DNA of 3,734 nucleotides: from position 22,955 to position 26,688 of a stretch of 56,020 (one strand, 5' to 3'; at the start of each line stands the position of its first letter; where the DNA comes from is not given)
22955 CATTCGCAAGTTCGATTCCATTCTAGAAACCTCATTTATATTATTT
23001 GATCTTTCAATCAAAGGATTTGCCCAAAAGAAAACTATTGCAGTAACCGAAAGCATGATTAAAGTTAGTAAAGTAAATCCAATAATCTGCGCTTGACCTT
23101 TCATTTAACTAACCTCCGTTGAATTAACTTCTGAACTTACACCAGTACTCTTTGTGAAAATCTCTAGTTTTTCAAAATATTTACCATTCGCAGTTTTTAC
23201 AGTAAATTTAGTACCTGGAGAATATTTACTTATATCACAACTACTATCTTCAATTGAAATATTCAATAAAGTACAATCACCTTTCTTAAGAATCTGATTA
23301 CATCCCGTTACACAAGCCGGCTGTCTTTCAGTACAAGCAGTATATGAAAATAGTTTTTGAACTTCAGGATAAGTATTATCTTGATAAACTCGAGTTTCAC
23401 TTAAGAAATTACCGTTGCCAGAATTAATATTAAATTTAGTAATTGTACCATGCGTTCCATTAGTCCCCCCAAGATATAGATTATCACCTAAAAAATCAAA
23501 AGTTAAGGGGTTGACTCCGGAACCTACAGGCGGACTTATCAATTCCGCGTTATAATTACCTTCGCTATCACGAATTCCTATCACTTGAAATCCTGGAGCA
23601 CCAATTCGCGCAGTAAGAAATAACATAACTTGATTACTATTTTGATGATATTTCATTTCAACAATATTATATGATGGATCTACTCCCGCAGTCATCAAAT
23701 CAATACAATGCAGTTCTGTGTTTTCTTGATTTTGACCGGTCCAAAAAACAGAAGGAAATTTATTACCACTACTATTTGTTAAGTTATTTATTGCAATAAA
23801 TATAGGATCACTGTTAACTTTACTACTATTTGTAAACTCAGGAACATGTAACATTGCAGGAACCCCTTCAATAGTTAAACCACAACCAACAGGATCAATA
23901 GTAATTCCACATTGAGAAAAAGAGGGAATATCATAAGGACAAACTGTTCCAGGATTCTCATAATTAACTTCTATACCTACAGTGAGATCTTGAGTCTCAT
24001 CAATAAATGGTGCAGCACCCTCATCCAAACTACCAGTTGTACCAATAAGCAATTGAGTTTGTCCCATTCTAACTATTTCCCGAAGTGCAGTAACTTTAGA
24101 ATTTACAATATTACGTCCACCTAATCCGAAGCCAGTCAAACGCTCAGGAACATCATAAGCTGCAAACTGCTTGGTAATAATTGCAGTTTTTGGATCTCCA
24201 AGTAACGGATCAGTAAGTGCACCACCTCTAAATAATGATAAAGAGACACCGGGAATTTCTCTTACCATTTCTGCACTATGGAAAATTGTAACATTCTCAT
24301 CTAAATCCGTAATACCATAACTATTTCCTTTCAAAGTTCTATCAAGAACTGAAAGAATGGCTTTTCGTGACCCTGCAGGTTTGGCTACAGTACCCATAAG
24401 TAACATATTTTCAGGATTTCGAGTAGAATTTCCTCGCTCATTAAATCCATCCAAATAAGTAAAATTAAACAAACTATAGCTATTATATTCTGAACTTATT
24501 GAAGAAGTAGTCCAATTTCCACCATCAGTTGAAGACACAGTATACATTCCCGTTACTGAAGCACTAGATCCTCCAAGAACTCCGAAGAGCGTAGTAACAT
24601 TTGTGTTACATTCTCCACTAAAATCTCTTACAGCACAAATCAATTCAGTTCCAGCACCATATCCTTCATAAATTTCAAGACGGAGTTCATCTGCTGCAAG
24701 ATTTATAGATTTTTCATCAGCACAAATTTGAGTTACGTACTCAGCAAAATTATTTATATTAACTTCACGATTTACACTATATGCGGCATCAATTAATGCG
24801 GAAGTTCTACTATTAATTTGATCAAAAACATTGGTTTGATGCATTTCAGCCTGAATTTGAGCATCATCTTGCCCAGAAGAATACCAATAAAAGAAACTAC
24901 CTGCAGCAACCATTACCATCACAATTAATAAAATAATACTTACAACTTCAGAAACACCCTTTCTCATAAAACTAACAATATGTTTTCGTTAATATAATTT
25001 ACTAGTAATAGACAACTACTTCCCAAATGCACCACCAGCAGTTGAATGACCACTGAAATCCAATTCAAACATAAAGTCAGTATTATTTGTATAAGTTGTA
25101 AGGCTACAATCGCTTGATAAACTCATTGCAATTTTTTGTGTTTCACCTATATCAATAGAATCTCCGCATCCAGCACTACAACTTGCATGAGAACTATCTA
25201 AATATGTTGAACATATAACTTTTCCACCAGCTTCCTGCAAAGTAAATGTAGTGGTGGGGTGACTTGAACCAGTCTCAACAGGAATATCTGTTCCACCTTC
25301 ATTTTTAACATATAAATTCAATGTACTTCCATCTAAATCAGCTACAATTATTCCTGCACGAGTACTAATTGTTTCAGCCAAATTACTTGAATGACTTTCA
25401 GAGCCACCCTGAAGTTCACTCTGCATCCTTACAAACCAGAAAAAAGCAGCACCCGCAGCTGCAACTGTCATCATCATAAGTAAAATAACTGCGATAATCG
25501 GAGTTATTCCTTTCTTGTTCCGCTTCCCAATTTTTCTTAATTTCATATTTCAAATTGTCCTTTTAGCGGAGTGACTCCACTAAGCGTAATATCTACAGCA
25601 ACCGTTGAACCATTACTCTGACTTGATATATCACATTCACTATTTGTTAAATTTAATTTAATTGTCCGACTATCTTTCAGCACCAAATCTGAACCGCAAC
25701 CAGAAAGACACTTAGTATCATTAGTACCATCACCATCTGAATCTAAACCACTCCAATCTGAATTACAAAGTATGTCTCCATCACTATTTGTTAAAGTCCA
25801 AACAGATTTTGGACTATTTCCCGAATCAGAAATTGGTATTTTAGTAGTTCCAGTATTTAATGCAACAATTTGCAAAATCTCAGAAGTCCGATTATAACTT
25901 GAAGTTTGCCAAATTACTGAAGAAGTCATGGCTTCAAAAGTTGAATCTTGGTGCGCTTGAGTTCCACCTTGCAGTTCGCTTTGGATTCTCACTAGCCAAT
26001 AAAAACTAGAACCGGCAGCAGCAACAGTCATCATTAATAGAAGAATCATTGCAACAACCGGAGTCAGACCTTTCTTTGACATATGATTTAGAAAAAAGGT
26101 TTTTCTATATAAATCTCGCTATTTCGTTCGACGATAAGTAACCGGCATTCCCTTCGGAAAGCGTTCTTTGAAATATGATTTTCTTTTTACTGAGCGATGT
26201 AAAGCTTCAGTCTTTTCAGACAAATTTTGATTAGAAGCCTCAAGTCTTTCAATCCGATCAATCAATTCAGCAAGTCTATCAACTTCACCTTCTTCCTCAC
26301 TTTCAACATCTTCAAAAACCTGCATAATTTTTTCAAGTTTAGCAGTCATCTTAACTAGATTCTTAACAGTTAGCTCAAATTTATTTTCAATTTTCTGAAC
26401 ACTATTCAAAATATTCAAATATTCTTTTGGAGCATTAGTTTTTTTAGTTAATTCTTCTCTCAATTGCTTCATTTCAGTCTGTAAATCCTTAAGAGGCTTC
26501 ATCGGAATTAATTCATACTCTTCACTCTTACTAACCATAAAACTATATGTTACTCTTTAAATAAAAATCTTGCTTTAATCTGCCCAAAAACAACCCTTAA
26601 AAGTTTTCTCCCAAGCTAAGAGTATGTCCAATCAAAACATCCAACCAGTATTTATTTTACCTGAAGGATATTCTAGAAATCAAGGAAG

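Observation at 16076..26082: Ten-gene type IV pilus-like operon with eight heterogeneous pilin-like subunits and a split platform protein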

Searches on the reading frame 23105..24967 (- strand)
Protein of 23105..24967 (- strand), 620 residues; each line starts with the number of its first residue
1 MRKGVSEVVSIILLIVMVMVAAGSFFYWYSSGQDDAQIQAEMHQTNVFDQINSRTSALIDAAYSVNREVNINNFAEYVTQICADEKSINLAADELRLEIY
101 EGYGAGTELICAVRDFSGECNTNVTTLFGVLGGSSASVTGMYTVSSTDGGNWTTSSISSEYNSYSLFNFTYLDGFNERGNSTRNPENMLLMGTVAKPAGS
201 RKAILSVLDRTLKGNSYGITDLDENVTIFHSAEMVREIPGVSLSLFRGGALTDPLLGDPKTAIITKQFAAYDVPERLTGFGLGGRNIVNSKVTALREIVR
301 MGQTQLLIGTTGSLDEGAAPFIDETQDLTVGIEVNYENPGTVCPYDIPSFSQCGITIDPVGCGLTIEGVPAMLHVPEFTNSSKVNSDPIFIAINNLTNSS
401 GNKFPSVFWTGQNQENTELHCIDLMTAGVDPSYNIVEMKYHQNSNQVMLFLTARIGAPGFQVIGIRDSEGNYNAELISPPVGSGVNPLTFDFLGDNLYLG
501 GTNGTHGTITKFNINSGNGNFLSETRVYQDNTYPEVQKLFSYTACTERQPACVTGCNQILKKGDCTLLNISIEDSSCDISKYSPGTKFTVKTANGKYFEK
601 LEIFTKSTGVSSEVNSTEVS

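Call 3: search_protein_families(library=pfam, proteins=[window:23105-24967:-], max_evalue=1)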
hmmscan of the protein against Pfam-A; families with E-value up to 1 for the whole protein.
window:23105-24967:- (620 aa): 2 families
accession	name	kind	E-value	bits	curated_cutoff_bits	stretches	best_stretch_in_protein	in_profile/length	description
PF07790.16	Pilin_N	-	0.0051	18.1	25.2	1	3-32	1-30/78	Archaeal Type IV pilin, N-terminal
PF01917.21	Arch_flagellin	-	0.37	11.5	29.5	0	11-96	8-90/162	Archaebacterial flagellin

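Call 10: search_protein_families(library=ncbifam, proteins=[window:23105-24967:-], max_evalue=0.1)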
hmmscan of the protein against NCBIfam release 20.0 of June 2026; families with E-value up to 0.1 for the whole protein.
window:23105-24967:- (620 aa): 2 families
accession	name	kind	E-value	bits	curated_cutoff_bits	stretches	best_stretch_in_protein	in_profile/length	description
TIGR02537.2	arch_flag_Nterm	domain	2.8e-05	23.5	20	1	1-23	1-23/33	archaellin/type IV pilin N-terminal domain-containing protein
NF046073.1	UpsA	equivalog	0.0023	18.1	130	1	2-77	1-74/136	pilin subunit UpsA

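Call 51: find_homologous_proteins(query=window:23105-24967:-, max_evalue=0.001)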
Query window:23105-24967:- (620 aa): 22 proteins with E <= 0.001 among 8000 candidates.
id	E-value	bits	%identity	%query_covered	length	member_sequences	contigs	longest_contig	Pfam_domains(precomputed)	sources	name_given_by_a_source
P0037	0.0e+0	1399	100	100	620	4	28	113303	-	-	-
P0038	0.0e+0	1240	89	100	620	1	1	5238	-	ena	-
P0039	0.0e+0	1217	87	100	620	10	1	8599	-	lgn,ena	-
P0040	0.0e+0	1127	80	100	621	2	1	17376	PF07790.17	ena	-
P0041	0.0e+0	1113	79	100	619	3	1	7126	-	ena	-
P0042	4.6e-286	968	68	100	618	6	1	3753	-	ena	-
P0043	6.4e-281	951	69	100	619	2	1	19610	-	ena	-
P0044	9.9e-257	871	64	100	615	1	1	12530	-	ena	-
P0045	1.8e-240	818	58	100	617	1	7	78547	-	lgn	-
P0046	2.4e-238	811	58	100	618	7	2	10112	-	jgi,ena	-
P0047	2.7e-237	807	57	100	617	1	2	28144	-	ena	-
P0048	2.8e-234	797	58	100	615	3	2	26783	-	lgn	-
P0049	4.8e-234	796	56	100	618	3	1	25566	-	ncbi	-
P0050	7.2e-234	796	57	100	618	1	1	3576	-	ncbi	-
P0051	6.3e-231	786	58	100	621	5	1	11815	-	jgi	-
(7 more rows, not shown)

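Call 60: predict_structure(alignment_id=A3)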
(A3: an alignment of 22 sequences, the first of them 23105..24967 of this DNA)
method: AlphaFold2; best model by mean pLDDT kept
length: 620 residues; sequences in the alignment: 22
mean_pLDDT: 75.2   pTM: 0.71
mean pLDDT of the five models: 75.2, 73.5, 71.6, 70.2, 69.9
residues with pLDDT >= 90: 151; 70-90: 282; 50-70: 112; < 50: 75
segments of 3 or more residues with pLDDT < 50: 1-5, 19-73, 608-620
pLDDT, mean of each block of 10 residues (from residue 1): 51 61 40 38 32 26 25 58 80 86 69 80 84 64 86 73 68 60 61 60 68 62 76 82 85 83 85 85 90 93 92 89 90 81 89 83 87 91 90 92 93 90 91 92 89 85 91 89 84 90 89 70 85 85 76 81 79 67 73 79 60 25
secondary structure, 60 per line:
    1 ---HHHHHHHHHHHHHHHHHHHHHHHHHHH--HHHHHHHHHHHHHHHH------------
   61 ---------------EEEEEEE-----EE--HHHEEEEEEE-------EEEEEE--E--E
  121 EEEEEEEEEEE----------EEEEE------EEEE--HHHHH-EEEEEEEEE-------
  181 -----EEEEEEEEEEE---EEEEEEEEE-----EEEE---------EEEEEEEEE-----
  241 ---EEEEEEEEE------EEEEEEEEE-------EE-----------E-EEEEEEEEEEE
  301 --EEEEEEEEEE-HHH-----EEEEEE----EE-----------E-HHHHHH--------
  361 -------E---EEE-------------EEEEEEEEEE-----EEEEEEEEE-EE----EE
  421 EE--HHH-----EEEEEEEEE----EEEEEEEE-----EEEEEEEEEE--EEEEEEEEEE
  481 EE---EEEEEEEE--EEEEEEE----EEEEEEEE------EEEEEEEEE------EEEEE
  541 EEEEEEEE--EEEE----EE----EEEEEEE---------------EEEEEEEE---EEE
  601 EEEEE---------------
elements in order: H4-30 H33-48 E76-82 E95-101 E109-114 E120-131 E142-146 E153-156 H159-163 E165-173 E186-196 E200-208 E214-217 E227-235 E244-252 E259-267 E290-300 E303-312 E322-327 H347-352 E372-374 E388-397 E403-411 E419-422 E433-441 E446-453 E459-468 E471-482 E486-493 E496-502 E507-514 E521-529 E536-548 E551-554 E565-571 E587-594 E598-605

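Call 65: fold_search(model_id=the predicted structure, library=pdb)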
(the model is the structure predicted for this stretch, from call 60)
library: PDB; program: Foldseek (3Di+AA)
matches with E <= 10: 1101; with E <= 0.001: 99
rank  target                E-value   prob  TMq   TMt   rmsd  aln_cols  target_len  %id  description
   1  3fgb_B                1.2e-06  1.00  0.39  0.62   7.1       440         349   11  Crystal structure of the Q89ZH8_BACTN protein from Bacteroides thetaiotaomicron. Northeast Structural Genomics Consort (released 2008-12-23)
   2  3fgb_A                2.4e-06  1.00  0.38  0.60   7.2       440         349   10  Crystal structure of the Q89ZH8_BACTN protein from Bacteroides thetaiotaomicron. Northeast Structural Genomics Consort (released 2008-12-23)
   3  3scy                  4.0e-06  1.00  0.37  0.59   7.4       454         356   11  Crystal structure of a putative 6-phosphogluconolactonase (BF1038) from Bacteroides fragilis NCTC 9343 at 1.50 A resolut (released 2011-07-20)
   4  4qrj_A                7.3e-06  1.00  0.36  0.59   8.7       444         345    9  Crystal structure of a putative 6-phosphogluconolactonase (BACUNI_04672) from Bacteroides uniformis ATCC 8492 at 2.20  (released 2014-07-23)
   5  4qrj_B                1.3e-05  1.00  0.36  0.59   8.6       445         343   10  Crystal structure of a putative 6-phosphogluconolactonase (BACUNI_04672) from Bacteroides uniformis ATCC 8492 at 2.20  (released 2014-07-23)
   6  1ri6                  1.4e-05  1.00  0.38  0.64   6.7       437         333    9  Structure of a putative isomerase from E. coli (released 2003-11-25)
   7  9kzc_B                2.3e-05  1.00  0.28  0.46  10.3       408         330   14  Cryo-EM structure of the LGI1 LRR-LGI1 EPTP-ADAM22 ECD complex (released 2025-06-25)
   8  4fj6_C                2.9e-05  0.99  0.25  0.29  19.7       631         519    8  Crystal structure of a glycoside hydrolase family 33, candidate sialidase (BDI_2946) from Parabacteroides distasonis A (released 2012-07-25)
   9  4fj6_B                3.6e-05  0.99  0.25  0.29  19.5       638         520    8  Crystal structure of a glycoside hydrolase family 33, candidate sialidase (BDI_2946) from Parabacteroides distasonis A (released 2012-07-25)
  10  4fj6_A                4.0e-05  0.99  0.25  0.29  19.9       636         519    8  Crystal structure of a glycoside hydrolase family 33, candidate sialidase (BDI_2946) from Parabacteroides distasonis A (released 2012-07-25)
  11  8qcb_C                4.6e-05  0.99  0.22  0.32  18.6       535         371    9  CryoEM structure of a S. Cerevisiae Ski2387 complex in the open state (released 2023-11-08)
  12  8jx8_A                4.9e-05  0.98  0.19  0.09  29.2       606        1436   11  rat megalin head (released 2024-06-19)
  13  8ojh_A                5.1e-05  0.89  0.16  0.10  30.8       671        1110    8  Crystal structure of human CRBN-DDB1 in complex with compound 4 (released 2023-07-19)
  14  4irt                  6.0e-05  1.00  0.32  0.46   6.9       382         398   10  Crystal structure of a putative neuraminidase (BACOVA_03493) from Bacteroides ovatus ATCC 8483 at 1.74 A resolution (released 2013-03-13)
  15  6mnj_A                6.0e-05  1.00  0.28  0.32  19.1       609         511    8  Hadza microbial sialidase Hz136 (released 2019-10-02)
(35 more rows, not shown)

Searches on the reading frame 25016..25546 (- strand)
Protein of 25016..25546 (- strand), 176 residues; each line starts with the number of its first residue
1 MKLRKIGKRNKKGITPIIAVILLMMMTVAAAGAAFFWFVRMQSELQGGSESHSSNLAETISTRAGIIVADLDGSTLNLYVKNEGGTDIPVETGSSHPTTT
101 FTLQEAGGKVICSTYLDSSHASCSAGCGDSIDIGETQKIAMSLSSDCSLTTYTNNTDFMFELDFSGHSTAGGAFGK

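Call 3: search_protein_families(library=pfam, proteins=[window:25016-25546:-], max_evalue=1)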
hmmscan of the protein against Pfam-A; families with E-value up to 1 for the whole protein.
window:25016-25546:- (176 aa): 4 families
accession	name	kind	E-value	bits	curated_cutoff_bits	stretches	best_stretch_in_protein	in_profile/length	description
PF01917.21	Arch_flagellin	-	0.00045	21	29.5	1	14-158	2-146/162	Archaebacterial flagellin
PF23060.1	CUB_M02D8_5_1st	-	0.0075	16.6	27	1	112-160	46-93/107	M02D8_5-like, first CUB domain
PF07790.16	Pilin_N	-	0.11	13.8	25.2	1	12-90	1-66/78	Archaeal Type IV pilin, N-terminal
PF19516.4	DUF6049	-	0.16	11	30.1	1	18-90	7-78/708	Family of unknown function (DUF6049)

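Call 10: search_protein_families(library=ncbifam, proteins=[window:25016-25546:-], max_evalue=0.1)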
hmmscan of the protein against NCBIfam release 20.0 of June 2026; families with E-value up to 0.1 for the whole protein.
window:25016-25546:- (176 aa): 6 families
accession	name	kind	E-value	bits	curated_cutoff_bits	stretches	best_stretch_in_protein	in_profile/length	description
TIGR02537.2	arch_flag_Nterm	domain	1.4e-09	37.3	20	1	10-38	1-29/33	archaellin/type IV pilin N-terminal domain-containing protein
NF046074.1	UpsB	equivalog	0.00023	21.3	70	1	12-91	1-78/126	pilin subunit UpsB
NF046073.1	UpsA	equivalog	0.00046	20.4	130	1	11-92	1-74/136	pilin subunit UpsA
TIGR04361.1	TrbK_Ti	equivalog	0.0098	16.2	50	1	18-48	3-33/64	entry exclusion protein TrbK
NF052591.1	ArlG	equivalog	0.018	15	110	1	19-92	11-87/148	archaellum stator protein ArlG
NF005435.1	PRK07021.1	equivalog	0.029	14.2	131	1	16-80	7-68/157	flagellar basal body-associated protein FliL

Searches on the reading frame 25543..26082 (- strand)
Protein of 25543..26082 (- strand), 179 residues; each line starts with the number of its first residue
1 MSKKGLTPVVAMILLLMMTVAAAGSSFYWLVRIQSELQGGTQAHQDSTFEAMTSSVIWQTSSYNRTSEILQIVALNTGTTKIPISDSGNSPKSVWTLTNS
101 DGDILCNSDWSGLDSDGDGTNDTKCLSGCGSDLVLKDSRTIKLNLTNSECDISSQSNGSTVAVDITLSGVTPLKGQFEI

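Call 3: search_protein_families(library=pfam, proteins=[window:25543-26082:-], max_evalue=1)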
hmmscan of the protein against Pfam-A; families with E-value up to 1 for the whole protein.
window:25543-26082:- (179 aa): 0 families

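Call 10: search_protein_families(library=ncbifam, proteins=[window:25543-26082:-], max_evalue=0.1)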
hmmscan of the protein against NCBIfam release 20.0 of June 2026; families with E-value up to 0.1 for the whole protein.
window:25543-26082:- (179 aa): 2 families
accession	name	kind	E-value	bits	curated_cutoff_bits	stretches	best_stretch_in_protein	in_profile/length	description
TIGR02537.2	arch_flag_Nterm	domain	2e-06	27.2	20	1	2-29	1-28/33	archaellin/type IV pilin N-terminal domain-containing protein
NF052590.1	ArlF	equivalog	0.00028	21.1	110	1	11-86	8-83/137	archaellum stator protein ArlF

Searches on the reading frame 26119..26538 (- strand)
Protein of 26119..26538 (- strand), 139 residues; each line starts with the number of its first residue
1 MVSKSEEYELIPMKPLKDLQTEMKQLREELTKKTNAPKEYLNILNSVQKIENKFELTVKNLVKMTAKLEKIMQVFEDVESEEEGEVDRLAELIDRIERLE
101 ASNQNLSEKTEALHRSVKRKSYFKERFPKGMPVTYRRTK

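Call 6: search_protein_families(library=pfam, proteins=[window:26119-26538:-], max_evalue=0.01)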
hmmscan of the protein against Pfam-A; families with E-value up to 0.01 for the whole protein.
window:26119-26538:- (139 aa): 4 families
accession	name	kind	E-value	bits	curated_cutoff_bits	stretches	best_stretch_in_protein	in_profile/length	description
PF10073.14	GapR_DNA-bd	-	0.0059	16.6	22.6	1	87-118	3-34/72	GapR-like, DNA-binding domain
PF23153.1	Aip3p_Bud6_N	-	0.006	17.3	27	0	17-78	5-66/109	Aip3p/Bud6 N-terminal domain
PF06419.17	COG6_N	-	0.008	16.7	27.4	0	44-115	25-96/114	Conserved oligomeric complex COG6, N-terminal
PF03194.20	LUC7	-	0.0081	16.4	33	1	17-116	83-178/246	LUC7 N_terminus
